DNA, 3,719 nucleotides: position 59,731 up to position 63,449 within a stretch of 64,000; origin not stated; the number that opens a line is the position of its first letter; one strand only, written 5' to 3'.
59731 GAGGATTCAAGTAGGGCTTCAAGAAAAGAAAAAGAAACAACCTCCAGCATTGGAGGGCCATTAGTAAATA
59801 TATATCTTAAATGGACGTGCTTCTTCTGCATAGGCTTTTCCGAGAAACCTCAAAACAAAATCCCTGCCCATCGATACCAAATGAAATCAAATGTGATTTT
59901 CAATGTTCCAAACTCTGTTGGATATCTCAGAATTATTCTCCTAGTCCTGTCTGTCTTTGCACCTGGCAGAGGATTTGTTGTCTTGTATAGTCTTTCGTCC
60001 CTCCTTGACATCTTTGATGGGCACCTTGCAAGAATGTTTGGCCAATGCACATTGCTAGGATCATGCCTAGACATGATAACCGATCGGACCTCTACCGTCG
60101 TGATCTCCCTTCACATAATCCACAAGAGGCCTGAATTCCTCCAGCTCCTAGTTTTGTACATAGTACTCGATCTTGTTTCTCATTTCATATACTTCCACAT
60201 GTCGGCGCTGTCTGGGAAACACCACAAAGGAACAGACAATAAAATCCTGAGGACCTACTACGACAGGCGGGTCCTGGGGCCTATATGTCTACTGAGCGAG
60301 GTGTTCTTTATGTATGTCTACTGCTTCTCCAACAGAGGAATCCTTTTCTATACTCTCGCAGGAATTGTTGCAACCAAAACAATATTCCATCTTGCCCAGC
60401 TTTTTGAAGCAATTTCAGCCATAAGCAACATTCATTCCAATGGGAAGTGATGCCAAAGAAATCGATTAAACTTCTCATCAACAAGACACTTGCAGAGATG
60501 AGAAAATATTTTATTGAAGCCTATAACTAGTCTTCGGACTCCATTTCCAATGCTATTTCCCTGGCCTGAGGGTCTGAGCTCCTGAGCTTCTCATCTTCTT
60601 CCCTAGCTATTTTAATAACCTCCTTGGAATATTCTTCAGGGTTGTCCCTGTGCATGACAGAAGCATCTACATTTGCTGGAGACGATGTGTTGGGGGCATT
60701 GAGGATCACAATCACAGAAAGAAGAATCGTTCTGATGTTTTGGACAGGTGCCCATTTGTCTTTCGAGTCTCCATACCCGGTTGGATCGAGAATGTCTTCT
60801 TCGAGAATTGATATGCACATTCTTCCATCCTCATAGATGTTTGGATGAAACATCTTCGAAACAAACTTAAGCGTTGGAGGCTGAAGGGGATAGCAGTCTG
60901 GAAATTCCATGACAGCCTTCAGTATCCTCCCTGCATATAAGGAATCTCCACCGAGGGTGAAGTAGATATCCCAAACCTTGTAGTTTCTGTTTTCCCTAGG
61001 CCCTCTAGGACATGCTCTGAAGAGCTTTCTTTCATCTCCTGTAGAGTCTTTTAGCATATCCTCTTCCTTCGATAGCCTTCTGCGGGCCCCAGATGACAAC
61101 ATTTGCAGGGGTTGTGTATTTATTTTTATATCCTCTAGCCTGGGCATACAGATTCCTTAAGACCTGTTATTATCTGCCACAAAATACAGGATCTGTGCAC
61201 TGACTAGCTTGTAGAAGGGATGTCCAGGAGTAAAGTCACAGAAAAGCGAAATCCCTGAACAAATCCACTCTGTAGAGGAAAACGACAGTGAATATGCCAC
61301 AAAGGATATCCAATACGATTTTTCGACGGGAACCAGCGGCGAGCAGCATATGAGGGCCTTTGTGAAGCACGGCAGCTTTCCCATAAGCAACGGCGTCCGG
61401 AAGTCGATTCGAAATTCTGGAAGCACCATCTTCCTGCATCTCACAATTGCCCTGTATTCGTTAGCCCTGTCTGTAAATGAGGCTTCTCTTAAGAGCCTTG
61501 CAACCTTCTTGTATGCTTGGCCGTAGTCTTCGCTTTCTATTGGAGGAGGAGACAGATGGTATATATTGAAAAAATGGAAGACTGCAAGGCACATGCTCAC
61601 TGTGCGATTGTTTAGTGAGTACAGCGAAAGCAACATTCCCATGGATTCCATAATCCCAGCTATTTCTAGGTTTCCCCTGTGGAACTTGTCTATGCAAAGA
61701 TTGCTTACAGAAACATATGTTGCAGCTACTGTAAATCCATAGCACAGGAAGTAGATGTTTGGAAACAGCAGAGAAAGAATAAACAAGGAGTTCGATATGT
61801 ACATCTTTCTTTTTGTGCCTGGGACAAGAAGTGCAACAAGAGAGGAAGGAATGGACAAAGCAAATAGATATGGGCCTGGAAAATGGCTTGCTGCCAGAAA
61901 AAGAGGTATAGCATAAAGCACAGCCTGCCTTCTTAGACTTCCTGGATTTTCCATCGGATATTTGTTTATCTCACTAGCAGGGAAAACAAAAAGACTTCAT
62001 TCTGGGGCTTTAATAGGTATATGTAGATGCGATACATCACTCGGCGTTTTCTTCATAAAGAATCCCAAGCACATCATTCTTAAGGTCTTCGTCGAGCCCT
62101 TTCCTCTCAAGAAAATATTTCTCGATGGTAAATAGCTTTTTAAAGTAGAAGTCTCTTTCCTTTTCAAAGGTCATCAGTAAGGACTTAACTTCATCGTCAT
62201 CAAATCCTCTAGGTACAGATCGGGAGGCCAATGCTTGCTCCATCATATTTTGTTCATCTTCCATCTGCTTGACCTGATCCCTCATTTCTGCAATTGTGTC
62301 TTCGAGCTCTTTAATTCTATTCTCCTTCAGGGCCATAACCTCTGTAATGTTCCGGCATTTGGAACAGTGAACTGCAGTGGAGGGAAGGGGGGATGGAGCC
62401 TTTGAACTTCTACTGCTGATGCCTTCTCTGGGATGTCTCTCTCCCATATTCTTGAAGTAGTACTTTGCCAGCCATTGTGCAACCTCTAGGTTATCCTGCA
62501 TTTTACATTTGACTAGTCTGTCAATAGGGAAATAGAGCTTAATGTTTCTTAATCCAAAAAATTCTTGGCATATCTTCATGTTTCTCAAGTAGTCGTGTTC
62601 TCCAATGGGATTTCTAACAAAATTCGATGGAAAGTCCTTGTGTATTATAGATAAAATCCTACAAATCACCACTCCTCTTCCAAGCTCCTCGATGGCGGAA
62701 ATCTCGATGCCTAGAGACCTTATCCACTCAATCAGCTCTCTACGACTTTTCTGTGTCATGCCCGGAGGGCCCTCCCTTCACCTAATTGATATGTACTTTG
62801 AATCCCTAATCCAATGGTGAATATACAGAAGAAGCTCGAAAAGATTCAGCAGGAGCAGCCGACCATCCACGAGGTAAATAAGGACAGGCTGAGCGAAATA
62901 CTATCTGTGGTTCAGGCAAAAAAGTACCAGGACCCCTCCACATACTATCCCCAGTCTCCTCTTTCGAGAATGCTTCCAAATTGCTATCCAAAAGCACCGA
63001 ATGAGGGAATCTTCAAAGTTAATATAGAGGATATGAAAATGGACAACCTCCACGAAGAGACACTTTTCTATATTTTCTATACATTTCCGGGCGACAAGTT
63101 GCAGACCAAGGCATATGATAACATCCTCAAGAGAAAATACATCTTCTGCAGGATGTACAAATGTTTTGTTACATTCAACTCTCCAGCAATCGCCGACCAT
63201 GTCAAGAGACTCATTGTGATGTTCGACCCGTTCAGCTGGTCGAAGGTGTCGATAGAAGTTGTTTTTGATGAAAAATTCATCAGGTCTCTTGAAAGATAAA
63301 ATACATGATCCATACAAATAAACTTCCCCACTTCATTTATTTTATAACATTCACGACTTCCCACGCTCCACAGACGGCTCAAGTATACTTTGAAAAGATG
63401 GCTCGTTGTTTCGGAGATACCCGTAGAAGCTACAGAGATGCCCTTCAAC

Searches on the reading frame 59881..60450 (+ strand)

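Call 64: search_protein_families(library=pfam, proteins=[window:59881-60450:+], max_evalue=0.0001)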
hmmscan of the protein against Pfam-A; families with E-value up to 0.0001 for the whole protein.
window:59881-60450:+ (189 aa): 1 family
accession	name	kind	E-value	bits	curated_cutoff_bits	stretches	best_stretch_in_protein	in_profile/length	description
PF01066.26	CDP-OH_P_transf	-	1.8e-13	51.6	22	1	7-151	1-137/152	CDP-alcohol phosphatidyltransferase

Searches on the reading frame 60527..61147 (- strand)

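Call 64: search_protein_families(library=pfam, proteins=[window:60527-61147:-], max_evalue=0.0001)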
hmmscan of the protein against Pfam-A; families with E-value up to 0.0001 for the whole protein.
window:60527-61147:- (206 aa): 1 family
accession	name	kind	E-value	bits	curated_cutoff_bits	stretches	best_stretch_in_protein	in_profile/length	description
PF00179.31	UQ_con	-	8.6e-34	116.6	27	1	47-178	18-137/140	Ubiquitin-conjugating enzyme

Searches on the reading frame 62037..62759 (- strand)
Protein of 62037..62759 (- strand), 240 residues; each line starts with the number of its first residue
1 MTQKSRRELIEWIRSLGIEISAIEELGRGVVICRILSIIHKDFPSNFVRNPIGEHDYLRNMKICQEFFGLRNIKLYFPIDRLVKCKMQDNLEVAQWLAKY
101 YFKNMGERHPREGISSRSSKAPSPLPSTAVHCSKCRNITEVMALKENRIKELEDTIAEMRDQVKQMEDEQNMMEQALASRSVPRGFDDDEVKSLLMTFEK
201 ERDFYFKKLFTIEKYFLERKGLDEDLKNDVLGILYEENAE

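Call 64: search_protein_families(library=pfam, proteins=[window:62037-62759:-], max_evalue=0.0001)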
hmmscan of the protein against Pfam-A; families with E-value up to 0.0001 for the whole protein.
window:62037-62759:- (240 aa): 1 family
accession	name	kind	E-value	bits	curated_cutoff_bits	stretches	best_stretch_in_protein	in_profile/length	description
PF03271.22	EB1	-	1.6e-08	35.1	27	1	199-236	2-41/41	EB1-like C-terminal motif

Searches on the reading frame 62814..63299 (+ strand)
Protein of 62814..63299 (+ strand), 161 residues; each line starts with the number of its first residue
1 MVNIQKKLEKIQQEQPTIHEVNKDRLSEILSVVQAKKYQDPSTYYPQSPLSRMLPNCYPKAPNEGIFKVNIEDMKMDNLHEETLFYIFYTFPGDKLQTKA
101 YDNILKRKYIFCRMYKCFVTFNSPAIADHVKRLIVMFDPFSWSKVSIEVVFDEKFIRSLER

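Call 64: search_protein_families(library=pfam, proteins=[window:62814-63299:+], max_evalue=0.0001)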
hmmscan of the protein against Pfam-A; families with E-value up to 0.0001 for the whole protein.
window:62814-63299:+ (161 aa): 1 family
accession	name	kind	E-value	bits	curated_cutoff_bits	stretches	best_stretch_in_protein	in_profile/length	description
PF04153.24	NOT2_3_5_C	-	3.2e-13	50.3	27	1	44-154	10-124/126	NOT2/NOT3/NOT5 C-terminal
